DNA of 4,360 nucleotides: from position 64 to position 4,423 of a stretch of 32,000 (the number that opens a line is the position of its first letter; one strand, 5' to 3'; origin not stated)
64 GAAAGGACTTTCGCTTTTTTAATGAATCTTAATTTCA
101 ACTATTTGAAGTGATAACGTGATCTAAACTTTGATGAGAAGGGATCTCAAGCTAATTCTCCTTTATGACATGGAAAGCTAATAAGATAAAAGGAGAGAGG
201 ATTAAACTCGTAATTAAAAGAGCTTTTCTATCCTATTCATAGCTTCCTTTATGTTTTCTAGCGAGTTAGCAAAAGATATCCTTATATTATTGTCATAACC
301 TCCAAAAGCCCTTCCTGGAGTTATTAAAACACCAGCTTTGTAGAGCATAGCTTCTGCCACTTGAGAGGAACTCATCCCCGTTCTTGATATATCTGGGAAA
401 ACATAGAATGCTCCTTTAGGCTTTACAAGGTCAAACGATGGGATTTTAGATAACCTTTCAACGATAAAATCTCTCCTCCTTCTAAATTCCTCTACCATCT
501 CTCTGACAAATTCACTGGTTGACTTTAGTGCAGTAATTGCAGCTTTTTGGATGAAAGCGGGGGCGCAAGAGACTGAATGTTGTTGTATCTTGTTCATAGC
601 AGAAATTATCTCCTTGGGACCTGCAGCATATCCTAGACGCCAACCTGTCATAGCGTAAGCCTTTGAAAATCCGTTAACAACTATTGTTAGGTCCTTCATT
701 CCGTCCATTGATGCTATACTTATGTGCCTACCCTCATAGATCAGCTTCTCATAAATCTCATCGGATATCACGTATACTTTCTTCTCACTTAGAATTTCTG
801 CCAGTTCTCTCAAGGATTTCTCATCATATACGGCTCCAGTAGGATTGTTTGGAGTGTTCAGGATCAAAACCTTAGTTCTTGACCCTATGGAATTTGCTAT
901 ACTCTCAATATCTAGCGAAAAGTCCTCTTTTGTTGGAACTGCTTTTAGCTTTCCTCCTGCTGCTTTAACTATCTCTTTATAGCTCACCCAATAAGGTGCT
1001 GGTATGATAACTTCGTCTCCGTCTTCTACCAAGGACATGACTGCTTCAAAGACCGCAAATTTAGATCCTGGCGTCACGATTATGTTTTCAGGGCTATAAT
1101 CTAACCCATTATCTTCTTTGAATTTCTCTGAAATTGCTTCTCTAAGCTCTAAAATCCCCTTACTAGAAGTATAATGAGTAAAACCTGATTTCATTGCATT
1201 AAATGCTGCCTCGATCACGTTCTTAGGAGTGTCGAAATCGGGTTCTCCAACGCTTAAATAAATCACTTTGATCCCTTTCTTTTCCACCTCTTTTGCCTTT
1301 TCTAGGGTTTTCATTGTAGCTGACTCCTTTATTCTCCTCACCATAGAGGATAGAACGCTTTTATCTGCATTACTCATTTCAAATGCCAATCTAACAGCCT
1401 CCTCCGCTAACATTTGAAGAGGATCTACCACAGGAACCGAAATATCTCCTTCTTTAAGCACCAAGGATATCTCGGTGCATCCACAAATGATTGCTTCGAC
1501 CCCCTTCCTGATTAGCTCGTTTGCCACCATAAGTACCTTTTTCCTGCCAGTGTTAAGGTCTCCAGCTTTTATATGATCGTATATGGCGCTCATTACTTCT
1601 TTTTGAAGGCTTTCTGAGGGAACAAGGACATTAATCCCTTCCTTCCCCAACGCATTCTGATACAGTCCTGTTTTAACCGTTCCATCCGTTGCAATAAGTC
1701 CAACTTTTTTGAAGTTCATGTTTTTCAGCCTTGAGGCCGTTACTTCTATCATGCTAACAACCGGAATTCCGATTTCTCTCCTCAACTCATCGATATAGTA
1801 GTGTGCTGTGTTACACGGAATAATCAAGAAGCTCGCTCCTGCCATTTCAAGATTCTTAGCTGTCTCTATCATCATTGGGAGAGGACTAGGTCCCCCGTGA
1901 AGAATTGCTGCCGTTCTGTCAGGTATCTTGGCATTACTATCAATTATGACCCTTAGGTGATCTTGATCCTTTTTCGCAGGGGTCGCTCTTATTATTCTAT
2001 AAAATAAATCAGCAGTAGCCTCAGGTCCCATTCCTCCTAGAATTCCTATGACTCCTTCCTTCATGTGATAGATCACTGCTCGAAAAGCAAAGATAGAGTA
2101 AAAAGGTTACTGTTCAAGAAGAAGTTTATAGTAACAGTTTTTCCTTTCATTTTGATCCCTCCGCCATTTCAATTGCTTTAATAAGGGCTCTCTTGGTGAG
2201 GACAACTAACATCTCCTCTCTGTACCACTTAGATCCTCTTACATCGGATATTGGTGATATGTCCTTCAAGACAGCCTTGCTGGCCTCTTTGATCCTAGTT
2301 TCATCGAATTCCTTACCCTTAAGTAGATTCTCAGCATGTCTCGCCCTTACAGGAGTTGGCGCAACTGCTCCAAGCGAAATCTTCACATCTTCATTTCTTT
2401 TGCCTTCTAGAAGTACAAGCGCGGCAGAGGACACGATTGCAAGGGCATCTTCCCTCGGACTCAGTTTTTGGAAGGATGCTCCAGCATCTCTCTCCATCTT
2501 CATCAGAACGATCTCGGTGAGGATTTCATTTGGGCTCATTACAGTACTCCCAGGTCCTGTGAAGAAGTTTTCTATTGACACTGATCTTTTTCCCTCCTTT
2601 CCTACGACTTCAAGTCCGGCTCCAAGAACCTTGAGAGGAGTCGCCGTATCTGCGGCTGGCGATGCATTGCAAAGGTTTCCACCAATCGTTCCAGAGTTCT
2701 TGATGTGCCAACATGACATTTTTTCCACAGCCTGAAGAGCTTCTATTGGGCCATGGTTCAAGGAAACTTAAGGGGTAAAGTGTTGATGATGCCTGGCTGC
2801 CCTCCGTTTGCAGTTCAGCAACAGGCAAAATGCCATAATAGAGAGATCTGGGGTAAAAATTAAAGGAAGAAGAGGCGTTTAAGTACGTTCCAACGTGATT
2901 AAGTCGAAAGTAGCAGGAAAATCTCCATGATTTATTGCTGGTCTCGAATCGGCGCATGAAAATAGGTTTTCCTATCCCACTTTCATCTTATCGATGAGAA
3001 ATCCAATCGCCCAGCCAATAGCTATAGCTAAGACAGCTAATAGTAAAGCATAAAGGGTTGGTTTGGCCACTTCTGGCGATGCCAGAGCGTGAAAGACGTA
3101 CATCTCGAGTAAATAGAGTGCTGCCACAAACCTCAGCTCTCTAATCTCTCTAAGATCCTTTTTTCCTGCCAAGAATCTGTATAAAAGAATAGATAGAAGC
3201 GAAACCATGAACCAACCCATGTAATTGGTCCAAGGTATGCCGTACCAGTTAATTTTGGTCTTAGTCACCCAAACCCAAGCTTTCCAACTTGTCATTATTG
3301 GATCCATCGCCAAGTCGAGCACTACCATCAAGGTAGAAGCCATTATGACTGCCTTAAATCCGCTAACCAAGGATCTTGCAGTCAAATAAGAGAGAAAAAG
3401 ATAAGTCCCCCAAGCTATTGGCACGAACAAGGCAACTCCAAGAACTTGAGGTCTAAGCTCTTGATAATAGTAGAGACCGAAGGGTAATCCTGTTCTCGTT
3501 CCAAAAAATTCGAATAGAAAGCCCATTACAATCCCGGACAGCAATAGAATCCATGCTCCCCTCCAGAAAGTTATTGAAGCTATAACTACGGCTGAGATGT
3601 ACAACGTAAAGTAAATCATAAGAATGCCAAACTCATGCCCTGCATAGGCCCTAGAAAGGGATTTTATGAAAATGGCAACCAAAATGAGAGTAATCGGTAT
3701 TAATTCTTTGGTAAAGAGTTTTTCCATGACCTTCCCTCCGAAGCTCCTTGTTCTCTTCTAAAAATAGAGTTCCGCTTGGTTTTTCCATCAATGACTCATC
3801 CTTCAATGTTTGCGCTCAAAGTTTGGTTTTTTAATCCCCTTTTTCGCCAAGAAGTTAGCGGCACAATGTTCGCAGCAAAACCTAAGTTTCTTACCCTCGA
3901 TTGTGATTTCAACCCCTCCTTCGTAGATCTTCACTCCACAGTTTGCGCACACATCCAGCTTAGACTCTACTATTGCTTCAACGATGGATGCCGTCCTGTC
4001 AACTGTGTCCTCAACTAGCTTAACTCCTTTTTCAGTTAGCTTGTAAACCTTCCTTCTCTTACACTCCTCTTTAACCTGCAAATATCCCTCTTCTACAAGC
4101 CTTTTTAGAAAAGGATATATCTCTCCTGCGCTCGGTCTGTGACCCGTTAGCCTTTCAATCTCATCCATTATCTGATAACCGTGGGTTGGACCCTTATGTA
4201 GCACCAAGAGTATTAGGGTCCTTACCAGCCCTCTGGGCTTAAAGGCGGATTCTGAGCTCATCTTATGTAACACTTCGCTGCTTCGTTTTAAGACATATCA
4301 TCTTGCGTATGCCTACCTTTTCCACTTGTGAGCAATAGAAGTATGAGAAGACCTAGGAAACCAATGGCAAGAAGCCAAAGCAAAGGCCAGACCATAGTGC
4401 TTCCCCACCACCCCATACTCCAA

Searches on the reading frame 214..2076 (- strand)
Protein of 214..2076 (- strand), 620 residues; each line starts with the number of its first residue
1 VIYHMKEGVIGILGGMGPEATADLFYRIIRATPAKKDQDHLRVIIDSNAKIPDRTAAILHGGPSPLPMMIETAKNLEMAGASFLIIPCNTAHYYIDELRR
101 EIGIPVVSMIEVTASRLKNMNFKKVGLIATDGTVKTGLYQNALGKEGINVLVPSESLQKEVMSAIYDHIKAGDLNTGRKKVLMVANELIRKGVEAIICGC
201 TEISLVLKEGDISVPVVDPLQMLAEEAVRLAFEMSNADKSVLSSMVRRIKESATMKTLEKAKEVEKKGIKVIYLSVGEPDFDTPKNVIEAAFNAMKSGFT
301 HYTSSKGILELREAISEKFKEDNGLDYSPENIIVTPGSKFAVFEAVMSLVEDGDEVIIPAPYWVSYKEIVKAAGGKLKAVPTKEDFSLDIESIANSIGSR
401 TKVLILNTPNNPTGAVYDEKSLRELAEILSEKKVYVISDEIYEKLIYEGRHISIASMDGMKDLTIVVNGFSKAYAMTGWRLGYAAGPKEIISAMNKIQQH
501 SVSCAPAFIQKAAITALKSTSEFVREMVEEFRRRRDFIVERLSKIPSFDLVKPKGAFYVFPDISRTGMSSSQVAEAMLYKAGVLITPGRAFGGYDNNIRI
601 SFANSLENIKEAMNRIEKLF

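Call 17: search_protein_families(library=pfam, proteins=[window:214-2076:-], max_evalue=0.001)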
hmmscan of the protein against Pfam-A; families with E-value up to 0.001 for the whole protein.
window:214-2076:- (620 aa): 6 families
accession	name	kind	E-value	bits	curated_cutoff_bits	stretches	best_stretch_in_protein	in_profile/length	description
PF00155.27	Aminotran_1_2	-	3.3e-82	277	19.7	1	270-616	2-361/361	Aminotransferase class I and II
PF01177.27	Asp_Glu_race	-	6.3e-47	160.5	31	1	13-227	1-211/211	Asp/Glu/Hydantoin racemase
PF01053.26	Cys_Met_Meta_PP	-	1e-06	28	27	1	334-440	72-174/381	Cys/Met metabolism PLP-dependent enzyme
PF00266.25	Aminotran_5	-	5.3e-06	26.1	21.5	1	328-438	60-174/371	Aminotransferase class-V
PF01041.23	DegT_DnrJ_EryC1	-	0.00086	19.1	19.8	0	350-439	61-145/360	DegT/DnrJ/EryC1/StrS aminotransferase family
PF01212.27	Beta_elim_lyase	-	0.00086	19.1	27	0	293-439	19-168/288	Beta-eliminating lyase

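Call 77: find_encoding_contigs(protein=window:214-2076:-, flank=10000, max_places=2)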
Protein window:214-2076:- (620 aa): no gene with exactly this product is on record in the collection.

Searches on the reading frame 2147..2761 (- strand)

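Call 84: search_protein_families(library=pfam, proteins=[window:2147-2761:-], max_evalue=0.01)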
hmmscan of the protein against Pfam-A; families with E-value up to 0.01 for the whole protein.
window:2147-2761:- (204 aa): 2 families
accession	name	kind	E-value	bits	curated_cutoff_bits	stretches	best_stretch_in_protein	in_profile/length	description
PF03450.22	CO_deh_flav_C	-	1.4e-28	99.5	25.5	1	96-195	2-101/102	CO dehydrogenase flavoprotein C-terminal domain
PF00941.27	FAD_binding_5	-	8.1e-21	75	27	1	10-85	91-166/170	FAD binding domain in molybdopterin dehydrogenase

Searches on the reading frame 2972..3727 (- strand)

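Call 17: search_protein_families(library=pfam, proteins=[window:2972-3727:-], max_evalue=0.001)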
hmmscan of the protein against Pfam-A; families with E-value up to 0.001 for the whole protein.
window:2972-3727:- (251 aa): 1 family
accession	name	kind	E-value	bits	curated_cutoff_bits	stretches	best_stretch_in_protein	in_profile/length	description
PF04240.17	Caroten_synth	-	2.1e-28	100.1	25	1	35-232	4-207/209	Carotenoid biosynthesis protein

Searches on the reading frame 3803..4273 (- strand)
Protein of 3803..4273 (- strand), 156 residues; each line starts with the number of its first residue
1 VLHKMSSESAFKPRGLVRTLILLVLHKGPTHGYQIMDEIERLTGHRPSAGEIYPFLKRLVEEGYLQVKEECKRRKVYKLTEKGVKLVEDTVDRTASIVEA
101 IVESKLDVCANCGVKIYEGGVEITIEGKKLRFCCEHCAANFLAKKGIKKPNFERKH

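Call 84: search_protein_families(library=pfam, proteins=[window:3803-4273:-], max_evalue=0.01)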
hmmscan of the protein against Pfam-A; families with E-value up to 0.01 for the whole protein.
window:3803-4273:- (156 aa): 10 families
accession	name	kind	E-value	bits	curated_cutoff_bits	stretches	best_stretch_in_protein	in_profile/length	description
PF03551.20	PadR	-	5.5e-18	65.2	27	1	21-85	1-71/75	Transcriptional regulator PadR-like family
PF24273.1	TRASH_HVO_1752_C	-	7.1e-07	29.7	27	1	109-142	4-37/47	HVO_1752, C-terminal TRASH domain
PF02334.22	RTP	-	0.00012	22.9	26.7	1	12-109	5-101/113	Replication terminator protein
PF22194.2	F-93_WHD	-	0.00045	20.7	28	1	50-83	30-62/62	F-93, winged-helix domain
PF07381.18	EarA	-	0.00094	19.4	22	0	17-88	10-88/90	EarA-like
PF13463.12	HTH_27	-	0.0016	19.1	22.2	1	55-83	38-68/68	Winged helix DNA-binding domain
PF01246.26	Ribosomal_L24e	-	0.0046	17.6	27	1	105-145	2-44/66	Ribosomal protein L24e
PF11494.13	Ta0938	-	0.0049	17.7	27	1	109-142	4-35/92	Ta0938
PF14947.12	HTH_45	-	0.0086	16.5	25.5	0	54-90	38-69/77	Winged helix-turn-helix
PF13601.12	HTH_34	-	0.0093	16.5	27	0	48-93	27-75/80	Winged helix DNA-binding domain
